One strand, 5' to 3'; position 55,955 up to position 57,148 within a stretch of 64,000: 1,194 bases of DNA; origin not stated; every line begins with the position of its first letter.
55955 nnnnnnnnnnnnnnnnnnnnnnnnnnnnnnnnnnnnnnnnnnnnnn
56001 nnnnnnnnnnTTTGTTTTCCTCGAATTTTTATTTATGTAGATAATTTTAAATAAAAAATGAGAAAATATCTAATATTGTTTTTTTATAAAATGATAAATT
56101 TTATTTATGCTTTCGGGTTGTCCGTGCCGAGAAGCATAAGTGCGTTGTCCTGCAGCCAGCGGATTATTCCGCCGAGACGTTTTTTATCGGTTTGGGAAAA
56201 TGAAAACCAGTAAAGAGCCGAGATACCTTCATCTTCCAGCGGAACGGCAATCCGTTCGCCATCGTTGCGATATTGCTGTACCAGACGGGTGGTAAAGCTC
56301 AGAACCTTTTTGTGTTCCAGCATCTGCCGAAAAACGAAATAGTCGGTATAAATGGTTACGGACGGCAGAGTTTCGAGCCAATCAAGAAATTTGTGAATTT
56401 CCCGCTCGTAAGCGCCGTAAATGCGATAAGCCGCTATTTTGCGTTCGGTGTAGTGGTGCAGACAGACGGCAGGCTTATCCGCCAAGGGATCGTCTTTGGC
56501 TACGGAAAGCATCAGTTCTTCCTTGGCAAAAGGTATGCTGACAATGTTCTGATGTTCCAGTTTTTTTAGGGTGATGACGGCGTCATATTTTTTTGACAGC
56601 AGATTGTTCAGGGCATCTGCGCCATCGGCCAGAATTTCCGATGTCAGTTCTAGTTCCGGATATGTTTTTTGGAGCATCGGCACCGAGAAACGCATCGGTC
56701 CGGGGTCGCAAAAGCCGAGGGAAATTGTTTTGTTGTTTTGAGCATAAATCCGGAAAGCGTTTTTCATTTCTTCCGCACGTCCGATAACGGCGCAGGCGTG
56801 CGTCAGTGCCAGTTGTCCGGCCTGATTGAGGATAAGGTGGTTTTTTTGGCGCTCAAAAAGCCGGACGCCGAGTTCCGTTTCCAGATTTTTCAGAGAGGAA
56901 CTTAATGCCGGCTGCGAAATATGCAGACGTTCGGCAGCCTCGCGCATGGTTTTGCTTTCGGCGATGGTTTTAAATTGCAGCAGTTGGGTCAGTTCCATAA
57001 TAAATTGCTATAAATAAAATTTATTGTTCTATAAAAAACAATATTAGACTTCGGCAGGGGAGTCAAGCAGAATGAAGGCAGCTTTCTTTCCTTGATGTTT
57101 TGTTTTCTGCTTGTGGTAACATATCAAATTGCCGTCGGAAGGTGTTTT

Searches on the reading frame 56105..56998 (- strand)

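Call 6: search_protein_families(library=pfam, proteins=[window:56105-56998:-], max_evalue=0.01)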
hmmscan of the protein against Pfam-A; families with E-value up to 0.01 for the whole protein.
window:56105-56998:- (297 aa): 3 families
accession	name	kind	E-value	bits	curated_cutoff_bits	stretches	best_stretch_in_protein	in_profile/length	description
PF00126.33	HTH_1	-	1.2e-18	67.3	26.6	1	3-62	1-60/60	Bacterial regulatory helix-turn-helix protein, lysR family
PF03466.25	LysR_substrate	-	4.9e-10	39.6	28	1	108-268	27-188/209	LysR substrate binding domain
PF12802.13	MarR_2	-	0.0022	18.6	27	1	16-41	21-46/61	MarR family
